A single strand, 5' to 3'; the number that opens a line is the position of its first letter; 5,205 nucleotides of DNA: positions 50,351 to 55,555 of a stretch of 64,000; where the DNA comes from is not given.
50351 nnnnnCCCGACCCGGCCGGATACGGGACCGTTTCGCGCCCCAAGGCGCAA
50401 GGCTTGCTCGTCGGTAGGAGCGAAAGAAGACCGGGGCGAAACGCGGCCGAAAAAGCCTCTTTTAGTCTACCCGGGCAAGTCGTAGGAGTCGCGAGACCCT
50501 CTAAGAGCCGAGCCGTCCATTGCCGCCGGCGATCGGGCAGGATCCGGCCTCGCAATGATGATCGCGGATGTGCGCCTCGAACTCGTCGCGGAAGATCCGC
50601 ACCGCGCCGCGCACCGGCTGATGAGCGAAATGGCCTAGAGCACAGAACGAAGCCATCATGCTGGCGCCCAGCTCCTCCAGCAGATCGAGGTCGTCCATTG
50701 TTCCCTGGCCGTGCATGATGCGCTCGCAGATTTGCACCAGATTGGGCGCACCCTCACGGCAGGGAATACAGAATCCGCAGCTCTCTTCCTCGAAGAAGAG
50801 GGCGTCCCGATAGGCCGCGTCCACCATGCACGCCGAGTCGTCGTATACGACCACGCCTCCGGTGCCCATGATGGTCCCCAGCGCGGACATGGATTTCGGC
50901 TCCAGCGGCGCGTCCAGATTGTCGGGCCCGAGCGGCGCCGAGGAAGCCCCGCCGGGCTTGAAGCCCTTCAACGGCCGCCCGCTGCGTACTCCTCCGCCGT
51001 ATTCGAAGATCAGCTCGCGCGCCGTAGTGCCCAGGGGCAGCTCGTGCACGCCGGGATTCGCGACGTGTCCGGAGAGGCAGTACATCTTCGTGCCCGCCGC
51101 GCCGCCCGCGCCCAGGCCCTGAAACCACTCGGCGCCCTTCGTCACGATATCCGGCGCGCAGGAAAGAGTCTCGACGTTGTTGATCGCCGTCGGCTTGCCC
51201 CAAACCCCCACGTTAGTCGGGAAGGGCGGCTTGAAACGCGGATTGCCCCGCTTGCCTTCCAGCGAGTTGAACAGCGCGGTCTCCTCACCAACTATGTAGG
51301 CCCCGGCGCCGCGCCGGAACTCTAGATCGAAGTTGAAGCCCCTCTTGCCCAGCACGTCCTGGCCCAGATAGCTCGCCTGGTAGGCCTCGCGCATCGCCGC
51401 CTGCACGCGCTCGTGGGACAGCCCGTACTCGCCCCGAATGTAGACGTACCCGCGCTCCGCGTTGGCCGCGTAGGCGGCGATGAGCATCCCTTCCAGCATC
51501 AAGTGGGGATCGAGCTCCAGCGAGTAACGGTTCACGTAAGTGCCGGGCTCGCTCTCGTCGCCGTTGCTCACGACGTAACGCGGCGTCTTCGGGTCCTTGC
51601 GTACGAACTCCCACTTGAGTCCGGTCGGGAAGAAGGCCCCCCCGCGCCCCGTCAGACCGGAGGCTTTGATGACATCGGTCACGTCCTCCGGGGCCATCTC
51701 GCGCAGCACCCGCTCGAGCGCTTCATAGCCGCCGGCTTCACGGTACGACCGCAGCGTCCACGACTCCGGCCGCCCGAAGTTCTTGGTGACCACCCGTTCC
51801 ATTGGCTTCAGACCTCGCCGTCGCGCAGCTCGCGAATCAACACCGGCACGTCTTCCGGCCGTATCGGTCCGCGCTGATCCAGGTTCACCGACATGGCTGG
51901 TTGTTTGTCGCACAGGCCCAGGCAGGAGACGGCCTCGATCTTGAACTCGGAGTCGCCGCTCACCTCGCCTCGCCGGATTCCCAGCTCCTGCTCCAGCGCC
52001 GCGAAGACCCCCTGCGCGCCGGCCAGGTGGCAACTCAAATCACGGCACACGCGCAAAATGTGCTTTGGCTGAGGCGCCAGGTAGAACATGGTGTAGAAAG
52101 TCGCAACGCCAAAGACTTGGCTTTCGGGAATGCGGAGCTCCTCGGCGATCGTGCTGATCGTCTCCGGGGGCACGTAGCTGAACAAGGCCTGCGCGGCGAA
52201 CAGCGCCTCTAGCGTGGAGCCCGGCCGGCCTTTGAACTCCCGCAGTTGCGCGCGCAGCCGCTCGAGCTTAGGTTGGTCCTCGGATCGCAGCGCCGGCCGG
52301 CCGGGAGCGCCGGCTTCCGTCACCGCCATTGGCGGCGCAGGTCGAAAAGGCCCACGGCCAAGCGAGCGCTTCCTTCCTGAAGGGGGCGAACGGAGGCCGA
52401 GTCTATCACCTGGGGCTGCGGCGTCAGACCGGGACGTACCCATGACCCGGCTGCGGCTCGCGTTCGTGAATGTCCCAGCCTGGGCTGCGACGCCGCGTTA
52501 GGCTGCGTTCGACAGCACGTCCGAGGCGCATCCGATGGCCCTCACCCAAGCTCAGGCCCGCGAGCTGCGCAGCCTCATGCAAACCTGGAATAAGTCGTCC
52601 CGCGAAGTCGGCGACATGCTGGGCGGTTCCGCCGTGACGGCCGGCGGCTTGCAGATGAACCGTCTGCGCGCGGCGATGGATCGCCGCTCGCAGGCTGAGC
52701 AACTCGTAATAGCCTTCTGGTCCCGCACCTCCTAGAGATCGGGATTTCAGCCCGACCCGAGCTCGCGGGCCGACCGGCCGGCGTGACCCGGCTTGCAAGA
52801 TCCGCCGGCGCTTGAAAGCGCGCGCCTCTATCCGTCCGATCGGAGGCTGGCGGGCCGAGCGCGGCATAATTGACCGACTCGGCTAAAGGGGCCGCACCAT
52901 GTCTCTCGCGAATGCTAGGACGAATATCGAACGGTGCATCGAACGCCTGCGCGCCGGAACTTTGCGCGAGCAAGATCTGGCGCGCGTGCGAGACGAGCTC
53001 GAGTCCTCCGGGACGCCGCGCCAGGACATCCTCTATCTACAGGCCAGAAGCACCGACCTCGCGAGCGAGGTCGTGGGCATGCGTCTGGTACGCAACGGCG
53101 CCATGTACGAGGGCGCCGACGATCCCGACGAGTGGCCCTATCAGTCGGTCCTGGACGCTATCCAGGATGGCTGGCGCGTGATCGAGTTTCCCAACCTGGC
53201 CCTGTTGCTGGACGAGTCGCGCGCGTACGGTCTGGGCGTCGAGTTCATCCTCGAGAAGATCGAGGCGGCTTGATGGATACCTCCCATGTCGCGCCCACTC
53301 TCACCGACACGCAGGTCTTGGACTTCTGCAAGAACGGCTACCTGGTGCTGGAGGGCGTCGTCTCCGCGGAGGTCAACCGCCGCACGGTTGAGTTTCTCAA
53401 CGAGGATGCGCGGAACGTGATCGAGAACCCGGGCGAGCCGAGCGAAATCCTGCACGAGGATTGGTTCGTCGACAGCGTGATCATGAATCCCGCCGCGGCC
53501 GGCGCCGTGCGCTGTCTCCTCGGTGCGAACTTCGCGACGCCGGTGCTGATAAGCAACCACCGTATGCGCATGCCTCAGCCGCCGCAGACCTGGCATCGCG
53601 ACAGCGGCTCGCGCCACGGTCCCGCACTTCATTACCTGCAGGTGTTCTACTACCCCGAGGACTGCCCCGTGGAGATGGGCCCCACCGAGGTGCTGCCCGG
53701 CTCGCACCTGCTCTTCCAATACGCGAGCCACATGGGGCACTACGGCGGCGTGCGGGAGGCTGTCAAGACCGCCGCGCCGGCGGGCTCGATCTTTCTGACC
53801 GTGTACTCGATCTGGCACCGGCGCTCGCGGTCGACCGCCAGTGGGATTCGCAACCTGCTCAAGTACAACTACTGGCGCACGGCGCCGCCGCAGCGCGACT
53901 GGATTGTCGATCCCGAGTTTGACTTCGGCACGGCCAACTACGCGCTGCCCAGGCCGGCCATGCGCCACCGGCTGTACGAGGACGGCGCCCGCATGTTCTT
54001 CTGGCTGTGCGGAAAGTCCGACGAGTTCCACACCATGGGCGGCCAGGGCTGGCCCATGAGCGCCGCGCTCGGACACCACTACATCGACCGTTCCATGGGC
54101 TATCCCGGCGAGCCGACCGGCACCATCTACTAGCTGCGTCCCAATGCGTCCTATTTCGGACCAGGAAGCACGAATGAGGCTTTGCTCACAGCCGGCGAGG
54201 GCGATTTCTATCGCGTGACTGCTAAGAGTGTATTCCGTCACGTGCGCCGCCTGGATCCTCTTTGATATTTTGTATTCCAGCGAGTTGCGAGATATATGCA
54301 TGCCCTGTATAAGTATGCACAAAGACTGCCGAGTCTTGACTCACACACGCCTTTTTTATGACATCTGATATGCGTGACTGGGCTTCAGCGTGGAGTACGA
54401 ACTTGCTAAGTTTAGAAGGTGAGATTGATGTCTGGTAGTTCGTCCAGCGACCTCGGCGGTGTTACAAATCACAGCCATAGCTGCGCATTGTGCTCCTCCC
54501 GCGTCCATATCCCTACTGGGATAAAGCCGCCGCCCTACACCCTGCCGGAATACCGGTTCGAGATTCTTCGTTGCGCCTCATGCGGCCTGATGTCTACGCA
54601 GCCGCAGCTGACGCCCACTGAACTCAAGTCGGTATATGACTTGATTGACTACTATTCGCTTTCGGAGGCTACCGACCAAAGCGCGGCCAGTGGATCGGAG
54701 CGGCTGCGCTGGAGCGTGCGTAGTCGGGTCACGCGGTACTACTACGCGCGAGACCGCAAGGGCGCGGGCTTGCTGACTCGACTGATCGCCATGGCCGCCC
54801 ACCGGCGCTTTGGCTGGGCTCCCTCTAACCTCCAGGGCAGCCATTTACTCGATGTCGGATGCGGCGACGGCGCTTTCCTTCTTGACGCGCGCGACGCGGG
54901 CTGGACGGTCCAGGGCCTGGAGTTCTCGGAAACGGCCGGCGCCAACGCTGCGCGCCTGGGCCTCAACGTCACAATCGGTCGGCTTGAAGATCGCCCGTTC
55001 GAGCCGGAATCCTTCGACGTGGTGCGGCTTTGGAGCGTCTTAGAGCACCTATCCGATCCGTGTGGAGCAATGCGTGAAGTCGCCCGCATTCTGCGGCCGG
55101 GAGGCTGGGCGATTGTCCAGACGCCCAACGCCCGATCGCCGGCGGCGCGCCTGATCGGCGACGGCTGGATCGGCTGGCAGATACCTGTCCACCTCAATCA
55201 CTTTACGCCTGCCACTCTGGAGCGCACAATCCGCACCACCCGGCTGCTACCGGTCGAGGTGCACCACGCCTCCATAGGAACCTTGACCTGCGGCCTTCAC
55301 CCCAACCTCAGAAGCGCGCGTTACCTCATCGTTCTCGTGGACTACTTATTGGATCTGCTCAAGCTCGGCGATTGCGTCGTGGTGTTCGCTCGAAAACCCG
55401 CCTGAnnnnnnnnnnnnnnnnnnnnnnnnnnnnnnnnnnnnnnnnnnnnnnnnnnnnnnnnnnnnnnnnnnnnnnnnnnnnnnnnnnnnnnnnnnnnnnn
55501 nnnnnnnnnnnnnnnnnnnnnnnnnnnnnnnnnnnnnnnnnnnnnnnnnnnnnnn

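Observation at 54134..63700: Lower-GC island encoding an Arn-like 4-amino-pentose pathway (ArnA-CT-like, ArnB-like, ArnC-like, ArnT-like) plus GNAT, Zn-ribbon methyltransferase and a second GT2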

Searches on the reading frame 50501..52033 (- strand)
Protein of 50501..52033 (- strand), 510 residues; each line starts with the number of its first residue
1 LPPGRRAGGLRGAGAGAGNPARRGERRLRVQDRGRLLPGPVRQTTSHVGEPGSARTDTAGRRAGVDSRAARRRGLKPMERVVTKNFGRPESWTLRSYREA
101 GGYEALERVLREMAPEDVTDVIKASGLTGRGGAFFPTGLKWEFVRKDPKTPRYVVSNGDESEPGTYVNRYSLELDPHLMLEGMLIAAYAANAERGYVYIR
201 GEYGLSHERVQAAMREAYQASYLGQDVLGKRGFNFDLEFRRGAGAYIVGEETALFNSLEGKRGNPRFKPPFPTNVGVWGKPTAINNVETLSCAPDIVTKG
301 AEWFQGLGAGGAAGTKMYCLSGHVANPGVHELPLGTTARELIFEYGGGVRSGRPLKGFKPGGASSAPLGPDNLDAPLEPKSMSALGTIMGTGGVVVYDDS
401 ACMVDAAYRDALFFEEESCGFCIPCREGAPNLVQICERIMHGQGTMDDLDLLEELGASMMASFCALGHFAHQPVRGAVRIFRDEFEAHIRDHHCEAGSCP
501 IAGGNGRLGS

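Call 90: search_protein_families(library=pfam, proteins=[window:50501-52033:-], max_evalue=0.001)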
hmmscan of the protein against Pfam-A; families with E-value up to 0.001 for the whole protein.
window:50501-52033:- (510 aa): 4 families
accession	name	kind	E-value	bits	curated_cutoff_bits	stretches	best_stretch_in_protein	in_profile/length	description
PF01512.22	Complex1_51K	-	2.2e-40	138.4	31.2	1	122-292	1-147/150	Nuo51 FMN-binding domain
PF10589.14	NADH_4Fe-4S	-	5.4e-26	90.7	23.5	1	407-488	3-85/85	NADH-ubiquinone oxidoreductase-F iron-sulfur binding region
PF10531.15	SLBB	-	9.8e-06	25.8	27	1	318-353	2-37/55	SLBB domain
PF22461.2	SLBB_2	-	0.00019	21.9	27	1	317-365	2-51/79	SLBB domain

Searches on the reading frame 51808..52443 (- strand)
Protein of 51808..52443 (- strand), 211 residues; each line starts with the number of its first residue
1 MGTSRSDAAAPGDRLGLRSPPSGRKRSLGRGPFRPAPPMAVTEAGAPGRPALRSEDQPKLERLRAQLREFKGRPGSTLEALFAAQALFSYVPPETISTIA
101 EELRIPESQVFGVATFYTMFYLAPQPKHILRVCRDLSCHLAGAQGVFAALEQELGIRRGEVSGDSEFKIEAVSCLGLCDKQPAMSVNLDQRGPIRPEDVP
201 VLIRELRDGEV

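Call 90: search_protein_families(library=pfam, proteins=[window:51808-52443:-], max_evalue=0.001)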
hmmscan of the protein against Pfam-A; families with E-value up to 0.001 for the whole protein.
window:51808-52443:- (211 aa): 1 family
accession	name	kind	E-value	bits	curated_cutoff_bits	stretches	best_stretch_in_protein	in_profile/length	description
PF01257.25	2Fe-2S_thioredx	-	2.1e-39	135.1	24.8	1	66-206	4-144/145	Thioredoxin-like [2Fe-2S] ferredoxin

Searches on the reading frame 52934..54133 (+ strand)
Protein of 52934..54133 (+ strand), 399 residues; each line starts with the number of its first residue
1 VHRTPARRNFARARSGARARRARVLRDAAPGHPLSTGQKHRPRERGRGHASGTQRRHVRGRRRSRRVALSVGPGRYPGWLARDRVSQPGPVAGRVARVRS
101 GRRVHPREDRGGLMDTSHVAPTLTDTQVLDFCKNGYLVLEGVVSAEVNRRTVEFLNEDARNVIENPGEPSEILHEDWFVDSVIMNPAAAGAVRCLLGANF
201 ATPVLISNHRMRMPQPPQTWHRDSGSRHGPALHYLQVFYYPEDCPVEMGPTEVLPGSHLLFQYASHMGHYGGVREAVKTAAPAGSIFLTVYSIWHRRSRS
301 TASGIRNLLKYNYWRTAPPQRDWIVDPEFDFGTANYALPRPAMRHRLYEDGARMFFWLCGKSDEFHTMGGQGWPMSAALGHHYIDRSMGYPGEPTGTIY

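Call 4: search_protein_families(library=pfam, proteins=[window:52934-54133:+], max_evalue=0.01)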
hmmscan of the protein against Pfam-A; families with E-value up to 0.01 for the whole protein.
window:52934-54133:+ (399 aa): 1 family
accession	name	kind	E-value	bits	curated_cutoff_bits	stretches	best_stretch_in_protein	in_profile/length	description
PF05721.19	PhyH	-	1.8e-09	38.6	22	1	131-298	1-203/213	Phytanoyl-CoA dioxygenase (PhyH)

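Call 5: search_protein_families(library=ncbifam, proteins=[window:52934-54133:+], max_evalue=0.01)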
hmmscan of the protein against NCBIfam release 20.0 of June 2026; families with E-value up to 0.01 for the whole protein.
window:52934-54133:+ (399 aa): 0 families

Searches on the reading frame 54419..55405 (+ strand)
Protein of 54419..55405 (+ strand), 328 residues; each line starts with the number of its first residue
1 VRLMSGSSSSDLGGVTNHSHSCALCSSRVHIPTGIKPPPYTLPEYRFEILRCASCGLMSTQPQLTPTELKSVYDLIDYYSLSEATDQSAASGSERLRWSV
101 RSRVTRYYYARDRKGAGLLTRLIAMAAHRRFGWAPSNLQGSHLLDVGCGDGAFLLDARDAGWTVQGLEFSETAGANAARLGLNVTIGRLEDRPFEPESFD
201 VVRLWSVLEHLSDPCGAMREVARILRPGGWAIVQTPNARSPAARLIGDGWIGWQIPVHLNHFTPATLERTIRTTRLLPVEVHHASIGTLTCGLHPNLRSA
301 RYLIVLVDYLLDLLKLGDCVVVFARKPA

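Call 4: search_protein_families(library=pfam, proteins=[window:54419-55405:+], max_evalue=0.01)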
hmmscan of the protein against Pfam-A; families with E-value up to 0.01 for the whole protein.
window:54419-55405:+ (328 aa): 8 families
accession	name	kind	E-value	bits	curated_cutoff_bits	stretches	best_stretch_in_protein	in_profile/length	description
PF13489.12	Methyltransf_23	-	3.3e-23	82.6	27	1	132-269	17-152/164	Methyltransferase domain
PF08241.18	Methyltransf_11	-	3.3e-18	66.6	21.2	1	144-233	1-95/95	Methyltransferase domain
PF13649.12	Methyltransf_25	-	5.3e-14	53.1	27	1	144-229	2-97/97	Methyltransferase domain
PF08242.18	Methyltransf_12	-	1.2e-12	48.8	30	1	144-230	1-97/98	Methyltransferase domain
PF13847.12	Methyltransf_31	-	6.7e-12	45.7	27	1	140-239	4-115/145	Methyltransferase domain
PF07021.18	MetW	-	2.6e-08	34.2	21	1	139-237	13-111/193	Methionine biosynthesis protein MetW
PF01209.24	Ubie_methyltran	-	0.0008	19.3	20.1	1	137-232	45-150/233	ubiE/COQ5 methyltransferase family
PF08003.17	Methyltransf_9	-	0.009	15.5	23.8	0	136-235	112-219/315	Protein of unknown function (DUF1698)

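Call 5: search_protein_families(library=ncbifam, proteins=[window:54419-55405:+], max_evalue=0.01)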
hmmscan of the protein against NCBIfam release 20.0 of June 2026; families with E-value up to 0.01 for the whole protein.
window:54419-55405:+ (328 aa): 26 families (the best 25 are shown)
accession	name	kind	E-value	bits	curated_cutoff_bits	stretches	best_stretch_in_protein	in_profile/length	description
NF045667.1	MTase_DVU1556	equivalog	1.3e-14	54.2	155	1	138-234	21-120/213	DVU_1556 family methyltransferase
TIGR01983.1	UbiG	equivalog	1.6e-11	43.9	102.95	1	127-238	37-156/228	bifunctional 2-polyprenyl-6-hydroxyphenol methylase/3-demethylubiquinol 3-O-methyltransferase UbiG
TIGR02081.1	metW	equivalog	1e-08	35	189.5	1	139-237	13-111/194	methionine biosynthesis protein MetW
NF043040.1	corrin_prot_MT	hypoth_equivalog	8.9e-08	31.8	180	1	139-233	41-147/216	corrinoid protein-associated methyltransferase CpaM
NF007610.0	PRK10258.1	equivalog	2.8e-06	26.9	342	1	140-263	43-166/251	malonyl-ACP O-methyltransferase BioC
NF047649.1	MTase_UXPK_star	exception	6.8e-06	25.3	460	1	140-233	78-181/283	methyltransferase/UXPK-star double selenoprotein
TIGR00452.1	TIGR00452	equivalog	3.9e-05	22.6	275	1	135-235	113-221/316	tRNA 5-methoxyuridine(34)/uridine 5-oxyacetic acid(34) synthase CmoB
NF001243.0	PRK00216.1-4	equivalog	5.3e-05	22.7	235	1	139-232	47-150/237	demethylmenaquinone methyltransferase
NF045825.1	FAmtase_mtf2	equivalog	5.5e-05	22.5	400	1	136-232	55-157/248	fatty-acid O-methyltransferase Mtf2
NF001241.0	PRK00216.1-2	equivalog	7.2e-05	22.5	327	1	139-233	51-147/231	demethylmenaquinone methyltransferase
NF041536.1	ArsM_DUF2284_UU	exception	7.9e-05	21.2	575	1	139-233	76-180/459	arsenite methyltransferase/DUF2284 domain selenoprotein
NF041675.1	sarc_dimgly_tmase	equivalog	8.5e-05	22.6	550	1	142-236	69-172/278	sarcosine/dimethylglycine N-methyltransferase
NF008823.0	PRK11873.1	subfamily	0.00017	21.2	263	1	139-231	77-179/272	arsenite methyltransferase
NF041537.1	ArsM_AhpD_UU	exception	0.00018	20.4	510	1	139-233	76-180/345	arsenite methyltransferase/AhpD domain selenoprotein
TIGR02752.1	MenG_heptapren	equivalog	0.00025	20.7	419.85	1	139-232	45-148/231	demethylmenaquinone methyltransferase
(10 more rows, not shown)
